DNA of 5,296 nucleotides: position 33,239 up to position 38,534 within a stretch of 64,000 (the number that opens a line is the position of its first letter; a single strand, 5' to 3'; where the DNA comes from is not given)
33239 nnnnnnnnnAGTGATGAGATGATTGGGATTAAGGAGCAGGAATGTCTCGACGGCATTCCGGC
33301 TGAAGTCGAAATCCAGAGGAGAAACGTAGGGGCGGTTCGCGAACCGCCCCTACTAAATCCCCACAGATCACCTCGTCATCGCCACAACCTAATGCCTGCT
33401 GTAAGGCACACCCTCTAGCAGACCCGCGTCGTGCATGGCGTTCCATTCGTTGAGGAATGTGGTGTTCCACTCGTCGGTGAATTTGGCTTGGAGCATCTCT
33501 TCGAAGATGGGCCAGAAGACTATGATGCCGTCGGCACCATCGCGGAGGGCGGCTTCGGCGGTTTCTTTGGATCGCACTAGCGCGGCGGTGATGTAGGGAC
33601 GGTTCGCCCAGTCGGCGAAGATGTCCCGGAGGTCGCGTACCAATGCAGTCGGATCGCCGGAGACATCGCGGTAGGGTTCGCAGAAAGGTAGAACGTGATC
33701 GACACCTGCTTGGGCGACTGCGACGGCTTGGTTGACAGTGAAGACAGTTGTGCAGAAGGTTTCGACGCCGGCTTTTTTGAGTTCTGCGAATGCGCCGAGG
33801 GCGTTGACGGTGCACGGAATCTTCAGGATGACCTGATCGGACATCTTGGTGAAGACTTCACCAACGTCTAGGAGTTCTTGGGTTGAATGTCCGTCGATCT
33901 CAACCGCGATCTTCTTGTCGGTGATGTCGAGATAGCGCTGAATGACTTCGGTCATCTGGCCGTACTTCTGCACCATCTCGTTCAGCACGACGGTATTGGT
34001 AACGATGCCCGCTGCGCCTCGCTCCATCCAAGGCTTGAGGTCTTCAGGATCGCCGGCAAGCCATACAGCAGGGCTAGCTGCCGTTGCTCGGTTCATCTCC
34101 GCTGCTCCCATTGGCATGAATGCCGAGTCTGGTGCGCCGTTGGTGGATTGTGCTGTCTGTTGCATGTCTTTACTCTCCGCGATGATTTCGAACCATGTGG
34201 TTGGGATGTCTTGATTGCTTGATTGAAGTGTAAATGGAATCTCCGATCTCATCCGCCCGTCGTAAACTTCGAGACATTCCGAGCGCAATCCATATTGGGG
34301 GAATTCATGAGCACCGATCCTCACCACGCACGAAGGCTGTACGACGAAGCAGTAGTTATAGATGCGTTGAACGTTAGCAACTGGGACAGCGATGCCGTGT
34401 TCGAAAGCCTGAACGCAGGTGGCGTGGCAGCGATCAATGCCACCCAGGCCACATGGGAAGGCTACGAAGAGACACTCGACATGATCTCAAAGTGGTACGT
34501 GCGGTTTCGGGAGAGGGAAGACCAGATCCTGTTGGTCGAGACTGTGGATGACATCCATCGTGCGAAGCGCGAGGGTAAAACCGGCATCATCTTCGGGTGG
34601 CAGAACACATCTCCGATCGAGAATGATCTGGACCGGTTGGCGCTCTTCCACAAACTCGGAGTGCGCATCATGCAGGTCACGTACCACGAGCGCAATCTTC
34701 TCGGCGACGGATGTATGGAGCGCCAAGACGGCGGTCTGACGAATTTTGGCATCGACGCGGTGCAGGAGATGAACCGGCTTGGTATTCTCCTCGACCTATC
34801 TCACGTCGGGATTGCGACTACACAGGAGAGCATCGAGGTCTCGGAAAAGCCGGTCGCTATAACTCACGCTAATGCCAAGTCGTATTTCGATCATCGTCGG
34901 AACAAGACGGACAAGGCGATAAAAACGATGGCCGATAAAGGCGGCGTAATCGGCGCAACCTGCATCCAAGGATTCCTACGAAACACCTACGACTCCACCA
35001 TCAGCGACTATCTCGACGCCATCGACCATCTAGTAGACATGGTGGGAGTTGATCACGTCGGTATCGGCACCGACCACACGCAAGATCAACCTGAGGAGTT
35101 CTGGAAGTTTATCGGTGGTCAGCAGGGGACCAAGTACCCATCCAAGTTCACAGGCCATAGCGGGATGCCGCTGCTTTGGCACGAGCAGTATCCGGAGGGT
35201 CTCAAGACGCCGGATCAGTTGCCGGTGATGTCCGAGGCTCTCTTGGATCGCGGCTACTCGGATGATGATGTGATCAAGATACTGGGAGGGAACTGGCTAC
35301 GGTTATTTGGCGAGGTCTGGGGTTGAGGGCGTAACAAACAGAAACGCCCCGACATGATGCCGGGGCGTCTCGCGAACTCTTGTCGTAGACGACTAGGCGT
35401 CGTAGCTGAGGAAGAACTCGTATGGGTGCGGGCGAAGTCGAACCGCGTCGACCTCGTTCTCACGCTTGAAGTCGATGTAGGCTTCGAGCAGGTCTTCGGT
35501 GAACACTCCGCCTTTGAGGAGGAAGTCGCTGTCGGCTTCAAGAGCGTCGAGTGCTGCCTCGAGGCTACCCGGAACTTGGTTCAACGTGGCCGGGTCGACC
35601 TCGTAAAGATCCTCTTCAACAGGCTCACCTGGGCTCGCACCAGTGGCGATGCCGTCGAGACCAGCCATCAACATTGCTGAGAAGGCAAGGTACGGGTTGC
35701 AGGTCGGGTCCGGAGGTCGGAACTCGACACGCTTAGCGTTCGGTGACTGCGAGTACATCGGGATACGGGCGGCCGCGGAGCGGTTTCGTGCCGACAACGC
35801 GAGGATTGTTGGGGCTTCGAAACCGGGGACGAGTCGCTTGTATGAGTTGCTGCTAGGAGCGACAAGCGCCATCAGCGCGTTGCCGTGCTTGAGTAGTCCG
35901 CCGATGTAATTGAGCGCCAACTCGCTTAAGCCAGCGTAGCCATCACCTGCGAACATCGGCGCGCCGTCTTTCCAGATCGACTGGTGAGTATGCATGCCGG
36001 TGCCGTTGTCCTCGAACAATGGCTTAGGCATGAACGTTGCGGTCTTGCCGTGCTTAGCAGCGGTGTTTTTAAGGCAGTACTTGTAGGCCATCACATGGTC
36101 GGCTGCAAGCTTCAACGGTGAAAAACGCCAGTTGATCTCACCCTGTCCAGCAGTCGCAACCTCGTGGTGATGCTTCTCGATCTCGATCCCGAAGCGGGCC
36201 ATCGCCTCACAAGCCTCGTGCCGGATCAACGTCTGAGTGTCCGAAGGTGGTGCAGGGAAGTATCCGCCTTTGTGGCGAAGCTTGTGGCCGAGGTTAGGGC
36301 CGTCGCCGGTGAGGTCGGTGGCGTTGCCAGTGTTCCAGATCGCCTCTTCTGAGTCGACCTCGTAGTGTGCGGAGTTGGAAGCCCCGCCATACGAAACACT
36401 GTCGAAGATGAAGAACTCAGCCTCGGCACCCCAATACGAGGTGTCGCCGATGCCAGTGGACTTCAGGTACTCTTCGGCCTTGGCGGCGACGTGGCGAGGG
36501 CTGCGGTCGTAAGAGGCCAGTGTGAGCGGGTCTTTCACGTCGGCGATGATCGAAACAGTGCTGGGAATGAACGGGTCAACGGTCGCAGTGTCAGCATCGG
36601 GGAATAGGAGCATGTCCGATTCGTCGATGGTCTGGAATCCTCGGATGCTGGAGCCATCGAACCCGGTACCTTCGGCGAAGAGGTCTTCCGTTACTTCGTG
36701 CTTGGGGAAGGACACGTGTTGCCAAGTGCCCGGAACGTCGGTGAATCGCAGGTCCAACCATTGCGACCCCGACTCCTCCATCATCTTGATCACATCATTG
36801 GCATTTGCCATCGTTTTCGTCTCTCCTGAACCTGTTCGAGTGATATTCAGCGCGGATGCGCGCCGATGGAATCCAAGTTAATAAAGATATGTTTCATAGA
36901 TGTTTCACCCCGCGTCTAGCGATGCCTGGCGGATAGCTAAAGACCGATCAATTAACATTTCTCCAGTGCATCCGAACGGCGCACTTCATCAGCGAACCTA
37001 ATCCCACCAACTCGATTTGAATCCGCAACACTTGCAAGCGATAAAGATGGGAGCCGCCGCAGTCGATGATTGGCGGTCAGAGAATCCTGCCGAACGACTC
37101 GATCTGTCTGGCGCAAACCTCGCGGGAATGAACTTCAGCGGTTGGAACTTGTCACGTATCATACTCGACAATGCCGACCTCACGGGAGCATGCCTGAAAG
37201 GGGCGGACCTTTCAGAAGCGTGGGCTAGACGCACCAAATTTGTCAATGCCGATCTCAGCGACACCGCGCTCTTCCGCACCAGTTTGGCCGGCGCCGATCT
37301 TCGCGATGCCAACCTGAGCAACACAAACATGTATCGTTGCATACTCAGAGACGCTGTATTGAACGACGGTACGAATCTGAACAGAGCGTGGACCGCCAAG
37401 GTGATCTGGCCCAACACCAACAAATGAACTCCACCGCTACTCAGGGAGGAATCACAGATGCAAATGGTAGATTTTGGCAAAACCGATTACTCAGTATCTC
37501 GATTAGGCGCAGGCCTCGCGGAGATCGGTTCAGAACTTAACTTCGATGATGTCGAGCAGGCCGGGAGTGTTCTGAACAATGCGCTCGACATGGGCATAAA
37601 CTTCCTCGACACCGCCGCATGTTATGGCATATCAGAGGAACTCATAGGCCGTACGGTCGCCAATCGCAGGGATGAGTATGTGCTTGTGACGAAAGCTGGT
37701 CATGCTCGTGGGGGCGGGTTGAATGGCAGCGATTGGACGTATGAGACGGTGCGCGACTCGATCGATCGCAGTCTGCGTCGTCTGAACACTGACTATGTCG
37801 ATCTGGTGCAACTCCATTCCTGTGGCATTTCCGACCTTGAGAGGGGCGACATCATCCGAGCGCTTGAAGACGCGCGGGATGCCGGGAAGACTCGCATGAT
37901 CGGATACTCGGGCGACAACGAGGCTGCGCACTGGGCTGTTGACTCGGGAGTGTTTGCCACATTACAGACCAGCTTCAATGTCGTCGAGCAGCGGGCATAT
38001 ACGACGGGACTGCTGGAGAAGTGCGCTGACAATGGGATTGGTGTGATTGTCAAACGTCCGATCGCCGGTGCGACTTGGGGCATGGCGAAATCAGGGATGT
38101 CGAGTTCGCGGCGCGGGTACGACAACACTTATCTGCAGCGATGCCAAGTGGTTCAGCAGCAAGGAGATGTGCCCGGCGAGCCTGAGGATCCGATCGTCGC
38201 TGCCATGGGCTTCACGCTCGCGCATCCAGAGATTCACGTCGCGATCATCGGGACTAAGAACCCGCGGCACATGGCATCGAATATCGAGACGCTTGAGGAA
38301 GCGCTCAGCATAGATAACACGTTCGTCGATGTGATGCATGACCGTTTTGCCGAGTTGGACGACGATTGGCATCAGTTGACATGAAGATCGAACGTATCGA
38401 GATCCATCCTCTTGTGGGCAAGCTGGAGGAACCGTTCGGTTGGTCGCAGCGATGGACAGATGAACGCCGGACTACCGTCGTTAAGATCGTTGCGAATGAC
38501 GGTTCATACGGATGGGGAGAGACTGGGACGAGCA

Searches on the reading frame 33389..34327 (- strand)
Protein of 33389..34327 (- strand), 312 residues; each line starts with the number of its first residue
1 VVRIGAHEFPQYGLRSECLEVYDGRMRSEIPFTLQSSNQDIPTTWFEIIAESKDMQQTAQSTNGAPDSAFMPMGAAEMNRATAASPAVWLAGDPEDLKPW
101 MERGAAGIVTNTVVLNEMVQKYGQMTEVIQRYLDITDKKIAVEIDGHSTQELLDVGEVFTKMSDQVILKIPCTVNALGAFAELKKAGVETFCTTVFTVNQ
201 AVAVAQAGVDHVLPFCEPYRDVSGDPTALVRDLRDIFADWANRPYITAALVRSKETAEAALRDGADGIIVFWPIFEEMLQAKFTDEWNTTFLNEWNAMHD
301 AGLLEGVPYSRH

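Call 43: search_protein_families(library=pfam, proteins=[window:33389-34327:-])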
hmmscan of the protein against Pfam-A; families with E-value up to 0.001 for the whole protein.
window:33389-34327:- (312 aa): 1 family
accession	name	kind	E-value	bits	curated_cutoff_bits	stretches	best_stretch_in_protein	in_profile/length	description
PF00923.25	TAL_FSA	-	1.8e-15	57.5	27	1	126-241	63-197/285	Transaldolase/Fructose-6-phosphate aldolase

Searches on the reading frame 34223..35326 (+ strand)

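Call 43: search_protein_families(library=pfam, proteins=[window:34223-35326:+])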
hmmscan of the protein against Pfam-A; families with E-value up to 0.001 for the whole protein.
window:34223-35326:+ (367 aa): 1 family
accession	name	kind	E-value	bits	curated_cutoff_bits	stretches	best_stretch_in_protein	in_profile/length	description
PF01244.27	Peptidase_M19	-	1.8e-87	294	26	1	57-363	40-318/319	Membrane dipeptidase (Peptidase family M19)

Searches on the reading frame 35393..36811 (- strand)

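Call 43: search_protein_families(library=pfam, proteins=[window:35393-36811:-])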
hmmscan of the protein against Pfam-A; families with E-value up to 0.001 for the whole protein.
window:35393-36811:- (472 aa): 2 families
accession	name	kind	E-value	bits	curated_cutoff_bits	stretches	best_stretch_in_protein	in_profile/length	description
PF00120.29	Gln-synt_C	-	1.3e-123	413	24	1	103-466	2-341/344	Glutamine synthetase, catalytic domain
PF03951.24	Gln-synt_N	-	9.7e-29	99.3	33.4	1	17-95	3-82/82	Glutamine synthetase, beta-Grasp domain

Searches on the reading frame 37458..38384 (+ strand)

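Call 43: search_protein_families(library=pfam, proteins=[window:37458-38384:+])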
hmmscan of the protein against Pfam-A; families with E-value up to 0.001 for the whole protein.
window:37458-38384:+ (308 aa): 1 family
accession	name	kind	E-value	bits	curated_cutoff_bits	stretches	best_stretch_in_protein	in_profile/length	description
PF00248.27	Aldo_ket_red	-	9.1e-41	140.3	24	1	15-286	1-281/291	Aldo/keto reductase family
